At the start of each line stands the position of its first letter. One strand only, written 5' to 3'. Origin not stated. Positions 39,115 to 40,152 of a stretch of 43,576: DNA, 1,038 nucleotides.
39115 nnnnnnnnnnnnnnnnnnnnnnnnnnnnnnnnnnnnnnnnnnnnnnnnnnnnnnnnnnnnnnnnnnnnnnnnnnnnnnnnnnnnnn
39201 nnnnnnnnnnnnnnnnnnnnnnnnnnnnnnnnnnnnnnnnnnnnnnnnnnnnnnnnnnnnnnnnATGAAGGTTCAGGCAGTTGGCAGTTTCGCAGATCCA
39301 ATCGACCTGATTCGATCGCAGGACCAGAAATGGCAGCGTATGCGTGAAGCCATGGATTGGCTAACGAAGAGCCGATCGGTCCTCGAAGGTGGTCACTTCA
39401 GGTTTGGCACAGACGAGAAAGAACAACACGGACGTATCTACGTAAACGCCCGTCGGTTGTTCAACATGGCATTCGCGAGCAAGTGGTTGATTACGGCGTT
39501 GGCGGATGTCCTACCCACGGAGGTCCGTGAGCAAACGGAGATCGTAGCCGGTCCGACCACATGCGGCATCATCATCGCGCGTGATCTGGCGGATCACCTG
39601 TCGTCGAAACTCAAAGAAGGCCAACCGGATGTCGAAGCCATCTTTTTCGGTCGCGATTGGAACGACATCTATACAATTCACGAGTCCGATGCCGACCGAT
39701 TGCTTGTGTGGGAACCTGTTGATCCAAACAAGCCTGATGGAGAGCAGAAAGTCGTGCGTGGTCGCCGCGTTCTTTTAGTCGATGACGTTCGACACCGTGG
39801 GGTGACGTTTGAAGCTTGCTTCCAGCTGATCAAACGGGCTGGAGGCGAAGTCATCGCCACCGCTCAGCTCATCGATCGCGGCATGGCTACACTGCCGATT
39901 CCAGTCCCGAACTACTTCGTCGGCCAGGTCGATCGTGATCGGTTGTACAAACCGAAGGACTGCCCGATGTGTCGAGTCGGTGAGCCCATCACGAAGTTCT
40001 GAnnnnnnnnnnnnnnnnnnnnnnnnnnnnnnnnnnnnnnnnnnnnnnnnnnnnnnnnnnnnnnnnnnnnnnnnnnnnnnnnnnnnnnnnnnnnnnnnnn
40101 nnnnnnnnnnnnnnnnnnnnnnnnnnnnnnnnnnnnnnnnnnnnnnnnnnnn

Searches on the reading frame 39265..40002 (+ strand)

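Call 77: search_protein_families(library=pfam, proteins=[window:39265-40002:+], max_evalue=0.001)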
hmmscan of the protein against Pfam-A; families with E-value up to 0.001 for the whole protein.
window:39265-40002:+ (245 aa): 1 family
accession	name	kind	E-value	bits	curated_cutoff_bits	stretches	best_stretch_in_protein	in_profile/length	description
PF00156.33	Pribosyltran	-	4.4e-09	36.3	26.3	1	88-212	27-133/158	Phosphoribosyl transferase domain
